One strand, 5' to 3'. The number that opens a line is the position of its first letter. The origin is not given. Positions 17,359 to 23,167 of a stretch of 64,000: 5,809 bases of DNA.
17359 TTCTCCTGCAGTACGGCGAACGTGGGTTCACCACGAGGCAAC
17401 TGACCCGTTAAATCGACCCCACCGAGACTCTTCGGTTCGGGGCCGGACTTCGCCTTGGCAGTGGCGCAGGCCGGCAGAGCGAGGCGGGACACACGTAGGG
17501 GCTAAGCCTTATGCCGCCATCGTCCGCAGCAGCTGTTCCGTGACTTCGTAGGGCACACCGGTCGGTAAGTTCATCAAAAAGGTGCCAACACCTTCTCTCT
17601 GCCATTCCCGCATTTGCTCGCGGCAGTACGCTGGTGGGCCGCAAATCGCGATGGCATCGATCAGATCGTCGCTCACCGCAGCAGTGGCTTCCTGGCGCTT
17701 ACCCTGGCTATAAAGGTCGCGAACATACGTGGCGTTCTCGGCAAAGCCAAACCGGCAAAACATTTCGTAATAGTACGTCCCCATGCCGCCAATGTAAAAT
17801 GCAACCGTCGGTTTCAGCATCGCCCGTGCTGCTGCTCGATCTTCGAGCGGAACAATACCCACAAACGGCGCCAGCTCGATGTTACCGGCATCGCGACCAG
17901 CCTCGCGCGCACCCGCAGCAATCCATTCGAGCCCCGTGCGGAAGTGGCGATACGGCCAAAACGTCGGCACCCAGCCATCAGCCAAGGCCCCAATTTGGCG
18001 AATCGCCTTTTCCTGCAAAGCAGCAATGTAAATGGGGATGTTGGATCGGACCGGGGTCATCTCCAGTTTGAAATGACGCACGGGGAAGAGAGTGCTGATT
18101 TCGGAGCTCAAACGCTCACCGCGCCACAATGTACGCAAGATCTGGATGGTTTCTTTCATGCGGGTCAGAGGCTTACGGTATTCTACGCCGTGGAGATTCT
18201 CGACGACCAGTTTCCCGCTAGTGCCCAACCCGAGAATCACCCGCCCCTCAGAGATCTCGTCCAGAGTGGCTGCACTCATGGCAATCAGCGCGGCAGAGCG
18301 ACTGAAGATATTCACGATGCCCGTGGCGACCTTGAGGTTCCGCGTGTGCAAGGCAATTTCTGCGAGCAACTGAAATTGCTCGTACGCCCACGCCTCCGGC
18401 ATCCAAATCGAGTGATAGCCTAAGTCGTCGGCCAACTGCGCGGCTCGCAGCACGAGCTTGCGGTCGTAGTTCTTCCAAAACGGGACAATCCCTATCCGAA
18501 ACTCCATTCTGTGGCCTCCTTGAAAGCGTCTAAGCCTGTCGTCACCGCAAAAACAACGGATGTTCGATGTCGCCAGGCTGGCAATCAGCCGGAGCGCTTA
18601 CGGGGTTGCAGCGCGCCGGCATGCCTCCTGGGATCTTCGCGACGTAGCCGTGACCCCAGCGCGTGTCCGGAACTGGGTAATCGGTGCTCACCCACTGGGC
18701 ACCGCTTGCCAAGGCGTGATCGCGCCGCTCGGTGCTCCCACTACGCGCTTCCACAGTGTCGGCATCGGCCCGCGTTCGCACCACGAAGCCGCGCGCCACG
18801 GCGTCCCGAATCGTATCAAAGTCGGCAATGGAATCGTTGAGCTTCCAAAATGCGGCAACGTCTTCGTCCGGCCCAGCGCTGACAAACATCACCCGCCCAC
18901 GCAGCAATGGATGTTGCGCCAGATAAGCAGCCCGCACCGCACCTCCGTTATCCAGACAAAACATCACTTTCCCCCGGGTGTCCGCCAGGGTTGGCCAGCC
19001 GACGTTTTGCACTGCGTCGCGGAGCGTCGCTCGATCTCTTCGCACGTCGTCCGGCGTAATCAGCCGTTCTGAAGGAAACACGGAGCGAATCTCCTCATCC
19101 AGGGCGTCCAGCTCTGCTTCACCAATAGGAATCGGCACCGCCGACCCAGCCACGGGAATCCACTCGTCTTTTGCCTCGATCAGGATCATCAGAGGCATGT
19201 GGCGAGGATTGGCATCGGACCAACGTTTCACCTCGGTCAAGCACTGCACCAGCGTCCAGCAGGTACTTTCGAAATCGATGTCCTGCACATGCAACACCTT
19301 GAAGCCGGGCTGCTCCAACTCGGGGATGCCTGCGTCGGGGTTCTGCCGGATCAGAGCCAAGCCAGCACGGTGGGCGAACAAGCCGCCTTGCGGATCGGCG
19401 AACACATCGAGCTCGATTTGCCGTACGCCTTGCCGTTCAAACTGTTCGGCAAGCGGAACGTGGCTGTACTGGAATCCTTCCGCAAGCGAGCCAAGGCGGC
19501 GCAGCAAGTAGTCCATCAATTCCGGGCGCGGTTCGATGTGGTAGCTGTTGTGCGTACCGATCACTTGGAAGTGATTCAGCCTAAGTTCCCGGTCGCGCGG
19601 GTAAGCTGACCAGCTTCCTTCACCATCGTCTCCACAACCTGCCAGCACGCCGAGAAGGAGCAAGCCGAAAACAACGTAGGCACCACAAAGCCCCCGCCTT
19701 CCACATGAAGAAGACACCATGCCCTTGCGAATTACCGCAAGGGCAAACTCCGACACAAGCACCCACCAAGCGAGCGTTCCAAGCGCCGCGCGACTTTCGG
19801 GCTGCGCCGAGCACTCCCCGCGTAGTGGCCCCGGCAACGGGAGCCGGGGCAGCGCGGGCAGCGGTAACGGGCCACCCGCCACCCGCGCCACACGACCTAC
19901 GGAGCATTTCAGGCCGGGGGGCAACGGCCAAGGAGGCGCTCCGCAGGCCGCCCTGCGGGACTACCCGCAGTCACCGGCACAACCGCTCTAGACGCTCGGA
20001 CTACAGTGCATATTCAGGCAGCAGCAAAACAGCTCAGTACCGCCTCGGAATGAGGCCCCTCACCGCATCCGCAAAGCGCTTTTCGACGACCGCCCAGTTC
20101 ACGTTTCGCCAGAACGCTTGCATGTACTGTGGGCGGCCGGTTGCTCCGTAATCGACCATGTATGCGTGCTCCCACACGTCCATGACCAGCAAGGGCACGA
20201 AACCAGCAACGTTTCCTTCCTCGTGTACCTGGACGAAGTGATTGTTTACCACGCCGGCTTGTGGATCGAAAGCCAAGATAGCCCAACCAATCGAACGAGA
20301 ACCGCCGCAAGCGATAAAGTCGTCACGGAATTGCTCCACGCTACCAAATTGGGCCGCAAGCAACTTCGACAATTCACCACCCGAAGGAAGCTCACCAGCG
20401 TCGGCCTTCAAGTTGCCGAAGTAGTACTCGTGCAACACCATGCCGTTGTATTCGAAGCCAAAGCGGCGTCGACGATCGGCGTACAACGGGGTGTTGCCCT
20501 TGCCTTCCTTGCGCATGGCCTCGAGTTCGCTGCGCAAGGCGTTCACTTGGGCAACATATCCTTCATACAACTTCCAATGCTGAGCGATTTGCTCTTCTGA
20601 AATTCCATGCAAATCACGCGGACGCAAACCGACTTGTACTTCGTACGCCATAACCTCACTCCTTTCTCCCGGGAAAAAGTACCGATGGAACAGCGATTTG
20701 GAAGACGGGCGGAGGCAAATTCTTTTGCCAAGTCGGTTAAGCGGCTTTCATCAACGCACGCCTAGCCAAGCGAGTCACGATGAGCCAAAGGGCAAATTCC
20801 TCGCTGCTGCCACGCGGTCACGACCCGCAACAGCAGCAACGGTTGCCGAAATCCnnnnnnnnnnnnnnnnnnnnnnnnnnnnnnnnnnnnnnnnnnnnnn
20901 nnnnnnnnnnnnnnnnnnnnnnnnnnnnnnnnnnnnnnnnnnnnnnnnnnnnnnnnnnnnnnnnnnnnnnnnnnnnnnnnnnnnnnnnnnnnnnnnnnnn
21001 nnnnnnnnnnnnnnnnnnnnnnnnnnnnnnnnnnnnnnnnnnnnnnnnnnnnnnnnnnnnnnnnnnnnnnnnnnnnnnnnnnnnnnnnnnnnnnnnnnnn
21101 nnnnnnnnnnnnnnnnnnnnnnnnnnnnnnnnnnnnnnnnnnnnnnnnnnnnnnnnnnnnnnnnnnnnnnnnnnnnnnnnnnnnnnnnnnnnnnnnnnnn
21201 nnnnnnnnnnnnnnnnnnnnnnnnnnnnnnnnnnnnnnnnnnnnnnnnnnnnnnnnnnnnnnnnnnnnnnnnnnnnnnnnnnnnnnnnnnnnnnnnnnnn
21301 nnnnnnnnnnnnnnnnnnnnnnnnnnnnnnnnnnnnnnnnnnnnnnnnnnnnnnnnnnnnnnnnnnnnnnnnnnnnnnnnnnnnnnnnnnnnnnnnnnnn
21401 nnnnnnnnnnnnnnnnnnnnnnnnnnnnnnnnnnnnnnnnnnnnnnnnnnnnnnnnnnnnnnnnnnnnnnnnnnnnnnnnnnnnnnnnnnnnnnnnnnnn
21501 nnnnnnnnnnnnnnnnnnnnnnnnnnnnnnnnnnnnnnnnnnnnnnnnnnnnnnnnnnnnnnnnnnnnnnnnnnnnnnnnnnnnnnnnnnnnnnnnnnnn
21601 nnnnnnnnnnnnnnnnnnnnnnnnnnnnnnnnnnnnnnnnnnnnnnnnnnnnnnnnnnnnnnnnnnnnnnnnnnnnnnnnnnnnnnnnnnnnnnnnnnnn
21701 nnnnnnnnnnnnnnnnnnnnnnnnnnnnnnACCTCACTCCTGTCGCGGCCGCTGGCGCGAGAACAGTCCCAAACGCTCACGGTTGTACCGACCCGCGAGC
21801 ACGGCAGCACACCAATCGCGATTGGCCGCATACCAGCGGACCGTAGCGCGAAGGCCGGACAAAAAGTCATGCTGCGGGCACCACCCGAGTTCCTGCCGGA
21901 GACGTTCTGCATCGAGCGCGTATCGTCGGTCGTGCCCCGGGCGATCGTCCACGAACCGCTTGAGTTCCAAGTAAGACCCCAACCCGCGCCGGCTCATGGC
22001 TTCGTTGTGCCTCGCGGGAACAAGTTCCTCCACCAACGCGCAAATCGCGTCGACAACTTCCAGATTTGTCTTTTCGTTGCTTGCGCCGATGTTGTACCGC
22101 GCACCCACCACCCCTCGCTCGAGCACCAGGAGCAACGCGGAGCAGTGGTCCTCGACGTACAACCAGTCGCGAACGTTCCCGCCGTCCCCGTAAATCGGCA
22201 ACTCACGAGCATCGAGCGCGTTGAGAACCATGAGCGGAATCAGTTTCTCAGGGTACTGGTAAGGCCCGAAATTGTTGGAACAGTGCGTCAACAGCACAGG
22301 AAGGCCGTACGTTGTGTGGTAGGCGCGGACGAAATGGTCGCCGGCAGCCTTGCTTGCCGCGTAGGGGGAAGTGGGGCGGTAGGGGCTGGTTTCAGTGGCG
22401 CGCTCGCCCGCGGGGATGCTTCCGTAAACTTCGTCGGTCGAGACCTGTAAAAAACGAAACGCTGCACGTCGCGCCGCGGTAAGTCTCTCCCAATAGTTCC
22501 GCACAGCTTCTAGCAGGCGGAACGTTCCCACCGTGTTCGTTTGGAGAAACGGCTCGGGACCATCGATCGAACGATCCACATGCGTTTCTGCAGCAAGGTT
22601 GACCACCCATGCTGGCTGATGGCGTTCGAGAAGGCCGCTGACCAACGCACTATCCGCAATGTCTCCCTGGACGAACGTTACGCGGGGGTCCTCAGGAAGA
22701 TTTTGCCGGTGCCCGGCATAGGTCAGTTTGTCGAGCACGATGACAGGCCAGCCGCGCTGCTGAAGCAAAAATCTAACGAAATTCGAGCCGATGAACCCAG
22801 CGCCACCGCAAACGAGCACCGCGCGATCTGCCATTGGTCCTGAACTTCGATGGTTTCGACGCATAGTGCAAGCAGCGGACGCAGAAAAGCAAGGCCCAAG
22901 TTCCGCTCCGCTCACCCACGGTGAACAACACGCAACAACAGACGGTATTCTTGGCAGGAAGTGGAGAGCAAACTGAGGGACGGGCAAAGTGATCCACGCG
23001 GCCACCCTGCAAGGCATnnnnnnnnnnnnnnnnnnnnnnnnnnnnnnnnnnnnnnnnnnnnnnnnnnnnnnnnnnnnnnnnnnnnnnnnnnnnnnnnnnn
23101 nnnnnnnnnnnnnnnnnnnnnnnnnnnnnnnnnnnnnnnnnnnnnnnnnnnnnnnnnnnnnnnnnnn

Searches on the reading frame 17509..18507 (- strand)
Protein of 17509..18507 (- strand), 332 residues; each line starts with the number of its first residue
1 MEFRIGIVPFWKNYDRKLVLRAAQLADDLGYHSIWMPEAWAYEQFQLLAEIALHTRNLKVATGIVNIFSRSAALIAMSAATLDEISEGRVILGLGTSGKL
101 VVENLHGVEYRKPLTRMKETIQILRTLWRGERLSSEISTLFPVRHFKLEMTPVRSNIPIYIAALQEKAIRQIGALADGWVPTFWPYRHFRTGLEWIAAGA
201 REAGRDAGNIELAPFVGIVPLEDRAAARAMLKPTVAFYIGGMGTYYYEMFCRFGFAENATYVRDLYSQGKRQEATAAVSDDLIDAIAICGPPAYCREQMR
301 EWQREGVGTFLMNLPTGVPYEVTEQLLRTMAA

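Call 64: search_protein_families(library=pfam, proteins=[window:17509-18507:-], max_evalue=0.00001)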
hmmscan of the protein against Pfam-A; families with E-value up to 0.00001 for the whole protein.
window:17509-18507:- (332 aa): 1 family
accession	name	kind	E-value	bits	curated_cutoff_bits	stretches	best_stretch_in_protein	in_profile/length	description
PF00296.26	Bac_luciferase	-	9.4e-70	235.9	27.9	1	19-307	25-312/314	Luciferase-like monooxygenase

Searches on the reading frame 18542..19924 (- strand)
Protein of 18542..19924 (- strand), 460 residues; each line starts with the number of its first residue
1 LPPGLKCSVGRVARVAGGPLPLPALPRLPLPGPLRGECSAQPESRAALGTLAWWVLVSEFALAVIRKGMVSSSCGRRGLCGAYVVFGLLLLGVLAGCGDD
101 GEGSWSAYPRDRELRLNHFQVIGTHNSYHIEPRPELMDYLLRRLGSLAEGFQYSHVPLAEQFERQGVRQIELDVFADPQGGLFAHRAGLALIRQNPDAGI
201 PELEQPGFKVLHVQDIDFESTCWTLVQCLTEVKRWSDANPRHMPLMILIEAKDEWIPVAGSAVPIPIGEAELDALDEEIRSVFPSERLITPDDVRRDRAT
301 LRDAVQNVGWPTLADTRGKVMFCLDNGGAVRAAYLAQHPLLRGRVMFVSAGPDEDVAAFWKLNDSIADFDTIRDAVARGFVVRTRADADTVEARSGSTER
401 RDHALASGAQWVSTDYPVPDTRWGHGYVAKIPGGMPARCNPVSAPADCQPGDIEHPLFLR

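Call 64: search_protein_families(library=pfam, proteins=[window:18542-19924:-], max_evalue=0.00001)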
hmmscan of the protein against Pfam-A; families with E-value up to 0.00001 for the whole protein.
window:18542-19924:- (460 aa): 1 family
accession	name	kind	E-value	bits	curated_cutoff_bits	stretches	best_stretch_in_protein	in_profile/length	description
PF16670.11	PI-PLC-C1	-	1.5e-122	409.3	29.9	1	114-441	1-329/329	Phosphoinositide phospholipase C, Ca2+-dependent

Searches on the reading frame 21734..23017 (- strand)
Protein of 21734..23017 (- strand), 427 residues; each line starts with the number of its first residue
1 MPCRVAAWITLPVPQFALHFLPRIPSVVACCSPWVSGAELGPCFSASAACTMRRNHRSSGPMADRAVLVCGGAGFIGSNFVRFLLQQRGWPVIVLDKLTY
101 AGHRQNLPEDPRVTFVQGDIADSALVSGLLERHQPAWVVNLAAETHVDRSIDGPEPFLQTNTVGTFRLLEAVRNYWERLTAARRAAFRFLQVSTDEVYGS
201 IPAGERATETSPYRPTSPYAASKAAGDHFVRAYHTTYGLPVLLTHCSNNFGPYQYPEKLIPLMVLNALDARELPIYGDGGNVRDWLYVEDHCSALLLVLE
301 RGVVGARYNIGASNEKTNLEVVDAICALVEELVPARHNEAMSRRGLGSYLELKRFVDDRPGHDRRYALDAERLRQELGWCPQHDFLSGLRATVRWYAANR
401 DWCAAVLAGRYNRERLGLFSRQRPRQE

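Call 64: search_protein_families(library=pfam, proteins=[window:21734-23017:-], max_evalue=0.00001)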
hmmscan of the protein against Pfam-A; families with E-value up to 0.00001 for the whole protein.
window:21734-23017:- (427 aa): 7 families
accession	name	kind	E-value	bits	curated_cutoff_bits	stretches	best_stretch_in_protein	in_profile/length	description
PF16363.11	GDP_Man_Dehyd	-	1.2e-81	275.2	27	1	68-391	1-331/332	GDP-mannose 4,6 dehydratase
PF01370.27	Epimerase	-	1.7e-65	221.2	20.9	1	67-311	1-240/240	NAD dependent epimerase/dehydratase family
PF04321.23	RmlD_sub_bind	-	6.5e-14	52.1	27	1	67-236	3-142/287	RmlD substrate binding domain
PF02719.21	Polysacc_synt_2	-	7.1e-08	32.4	20.2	1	67-174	1-117/293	Polysaccharide biosynthesis protein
PF01073.25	3Beta_HSD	-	1e-07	31.7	22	1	68-296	1-226/280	3-beta hydroxysteroid dehydrogenase/isomerase family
PF07993.18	NAD_binding_4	-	1.7e-06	27.8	20.1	0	71-247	3-205/258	Male sterility protein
PF13460.12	NAD_binding_10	-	7.7e-06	26.3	27.2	0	71-237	1-138/184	NAD(P)H-binding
